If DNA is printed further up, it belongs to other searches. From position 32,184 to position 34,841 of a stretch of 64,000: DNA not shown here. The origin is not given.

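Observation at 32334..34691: Single-ORF kinase-PP2C fusion with a DFG-to-DFE substitution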

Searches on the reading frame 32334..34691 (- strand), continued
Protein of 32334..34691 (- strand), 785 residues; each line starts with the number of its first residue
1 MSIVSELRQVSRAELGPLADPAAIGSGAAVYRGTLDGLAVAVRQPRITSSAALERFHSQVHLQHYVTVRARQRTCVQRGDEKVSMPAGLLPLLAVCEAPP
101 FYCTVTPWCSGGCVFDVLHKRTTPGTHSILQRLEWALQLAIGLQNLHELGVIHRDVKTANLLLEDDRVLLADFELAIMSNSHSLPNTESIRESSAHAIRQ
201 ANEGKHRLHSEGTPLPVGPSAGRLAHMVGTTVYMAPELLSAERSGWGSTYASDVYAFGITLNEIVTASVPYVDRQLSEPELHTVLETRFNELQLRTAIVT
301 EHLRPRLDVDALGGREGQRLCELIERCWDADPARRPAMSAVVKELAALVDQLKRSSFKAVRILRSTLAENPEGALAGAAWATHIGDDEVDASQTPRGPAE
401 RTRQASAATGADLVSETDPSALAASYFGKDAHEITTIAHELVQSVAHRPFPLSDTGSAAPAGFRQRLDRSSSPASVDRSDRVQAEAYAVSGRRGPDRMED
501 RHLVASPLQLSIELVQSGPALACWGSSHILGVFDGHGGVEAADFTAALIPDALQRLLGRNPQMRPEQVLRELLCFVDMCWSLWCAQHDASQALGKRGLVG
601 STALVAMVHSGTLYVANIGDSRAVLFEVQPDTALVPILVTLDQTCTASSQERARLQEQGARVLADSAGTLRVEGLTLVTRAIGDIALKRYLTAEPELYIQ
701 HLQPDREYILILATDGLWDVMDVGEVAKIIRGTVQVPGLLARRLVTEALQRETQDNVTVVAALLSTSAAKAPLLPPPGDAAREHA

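Call 33: search_protein_representatives(alignment_id=A1)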
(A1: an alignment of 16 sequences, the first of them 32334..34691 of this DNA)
Query: 16 sequences, 651 profile positions. Proteins with E-value up to 0.001 (for the whole library): 1061334; up to 1e-10: 408003; up to 1e-30: 13060. The best 150 are listed.
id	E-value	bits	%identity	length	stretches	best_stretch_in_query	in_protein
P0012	0.0e+00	1058.8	-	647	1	1-648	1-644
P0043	1.7e-256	869.3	-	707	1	6-647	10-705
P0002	2.6e-246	835.6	-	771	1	2-649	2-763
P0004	1.3e-233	793.7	-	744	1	1-643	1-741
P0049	1.6e-211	720.7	-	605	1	48-649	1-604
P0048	1.1e-180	618.8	-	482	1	185-647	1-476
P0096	4.8e-177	606.8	-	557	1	100-649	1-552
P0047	3.0e-173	594.2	-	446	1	186-647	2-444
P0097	3.1e-171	587.6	-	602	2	11-324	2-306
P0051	4.0e-167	574.0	-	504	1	1-434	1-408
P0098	2.8e-157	541.5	-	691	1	12-649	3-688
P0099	2.8e-154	531.5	-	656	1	21-646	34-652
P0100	1.2e-153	529.4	-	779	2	391-648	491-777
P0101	9.6e-151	519.9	-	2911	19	12-310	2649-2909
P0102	1.5e-148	512.7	-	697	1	14-648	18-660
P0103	1.9e-148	512.3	-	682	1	18-647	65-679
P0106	2.3e-141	488.9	-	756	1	22-649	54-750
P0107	1.5e-140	486.1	-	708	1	19-644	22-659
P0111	5.9e-136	471.0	-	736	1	10-645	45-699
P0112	1.0e-135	470.2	-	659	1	7-648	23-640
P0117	4.0e-130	451.7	-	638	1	22-641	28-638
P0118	1.3e-128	446.7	-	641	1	24-643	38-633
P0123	3.2e-125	435.5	-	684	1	24-645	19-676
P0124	7.1e-124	431.1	-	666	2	35-312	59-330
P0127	5.1e-123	428.3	-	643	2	371-642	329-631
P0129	3.4e-121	422.2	-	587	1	5-584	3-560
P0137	1.1e-115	404.0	-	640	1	32-610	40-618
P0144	5.3e-110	385.2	-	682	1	26-641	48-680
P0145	1.1e-109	384.2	-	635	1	46-644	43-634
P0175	5.1e-89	315.9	-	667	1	30-642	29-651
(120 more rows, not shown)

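Call 38: list_cluster_members(proteins=[P0099, P0100, P0103, P0098, P0129, P0112, P0145, P0175, P0144, P0097])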
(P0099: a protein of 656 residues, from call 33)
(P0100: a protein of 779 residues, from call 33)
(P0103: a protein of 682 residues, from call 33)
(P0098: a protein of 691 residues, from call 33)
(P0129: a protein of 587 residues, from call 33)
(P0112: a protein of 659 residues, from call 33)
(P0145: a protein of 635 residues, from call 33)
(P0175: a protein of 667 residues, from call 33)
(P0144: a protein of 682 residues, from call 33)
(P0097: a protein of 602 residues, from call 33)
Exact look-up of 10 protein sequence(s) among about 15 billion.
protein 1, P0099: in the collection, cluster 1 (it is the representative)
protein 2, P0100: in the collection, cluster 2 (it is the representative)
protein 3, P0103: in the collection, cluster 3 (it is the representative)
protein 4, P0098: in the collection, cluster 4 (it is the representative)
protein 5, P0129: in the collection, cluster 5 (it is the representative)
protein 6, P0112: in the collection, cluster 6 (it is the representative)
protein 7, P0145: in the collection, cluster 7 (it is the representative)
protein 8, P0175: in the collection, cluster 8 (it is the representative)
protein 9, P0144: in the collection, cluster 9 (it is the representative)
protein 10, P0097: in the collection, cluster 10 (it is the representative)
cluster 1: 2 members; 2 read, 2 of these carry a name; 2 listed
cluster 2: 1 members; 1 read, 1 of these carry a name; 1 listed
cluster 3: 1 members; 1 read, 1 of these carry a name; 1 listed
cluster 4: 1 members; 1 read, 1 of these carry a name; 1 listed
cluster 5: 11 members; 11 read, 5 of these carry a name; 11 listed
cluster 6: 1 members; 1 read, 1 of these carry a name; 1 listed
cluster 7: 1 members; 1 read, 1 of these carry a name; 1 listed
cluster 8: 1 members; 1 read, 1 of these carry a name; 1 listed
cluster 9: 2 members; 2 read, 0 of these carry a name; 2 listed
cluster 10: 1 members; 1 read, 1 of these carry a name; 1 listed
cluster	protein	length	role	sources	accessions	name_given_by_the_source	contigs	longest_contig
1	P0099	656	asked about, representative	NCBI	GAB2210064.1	hypothetical protein Drorol1_Dr00015317 [Drosera rotundifolia]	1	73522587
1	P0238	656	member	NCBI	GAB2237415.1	hypothetical protein Droror1_Dr00015317 [Drosera rotundifolia]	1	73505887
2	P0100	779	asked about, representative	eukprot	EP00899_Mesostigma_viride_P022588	jgi/Mesvir1/3513/Mv11990-RA.1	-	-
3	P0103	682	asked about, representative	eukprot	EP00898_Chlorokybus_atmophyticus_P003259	jgi/Chlat1/3934/Chrsp26S04194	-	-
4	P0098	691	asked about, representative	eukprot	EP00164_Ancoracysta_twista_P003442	GFYU01004593.1.p1 GENE.GFYU01004593.1~~GFYU01004593.1.p1 ORF type:complete len:738 ...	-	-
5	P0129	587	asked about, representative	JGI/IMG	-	serine/threonine protein kinase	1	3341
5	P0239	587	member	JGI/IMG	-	serine/threonine protein kinase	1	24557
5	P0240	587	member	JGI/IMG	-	serine/threonine protein kinase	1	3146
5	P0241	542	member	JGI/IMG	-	serine/threonine protein kinase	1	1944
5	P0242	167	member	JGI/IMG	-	serine/threonine protein phosphatase PrpC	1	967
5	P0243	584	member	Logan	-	-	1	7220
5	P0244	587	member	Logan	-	-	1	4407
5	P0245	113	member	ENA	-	-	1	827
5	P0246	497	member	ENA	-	-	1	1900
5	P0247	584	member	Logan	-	-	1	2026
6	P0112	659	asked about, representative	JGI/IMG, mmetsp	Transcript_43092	Transcript_43092/g.69956 ORF Transcript_43092/g.69956 Transcript_43092/m.69956 ...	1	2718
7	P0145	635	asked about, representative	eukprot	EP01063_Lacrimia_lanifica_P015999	TRINITY_DN22628_c0_g1_i1.p1 TRINITY_DN22628_c0_g1~~TRINITY_DN22628_c0_g1_i1.p1 ORF ...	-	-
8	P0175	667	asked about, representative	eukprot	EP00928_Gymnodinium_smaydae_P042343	TRINITY_DN28529_c0_g1_i1.p1 TRINITY_DN28529_c0_g1~~TRINITY_DN28529_c0_g1_i1.p1 ORF ...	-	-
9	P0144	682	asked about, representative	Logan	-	-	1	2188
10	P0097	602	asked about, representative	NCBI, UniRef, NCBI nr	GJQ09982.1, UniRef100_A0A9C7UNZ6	hypothetical protein GpartN1_g1773.t1 [Galdieria partita] | Protein-serine/threonine phosphatase n=1 Tax=Galdieria partita TaxID=83374 ...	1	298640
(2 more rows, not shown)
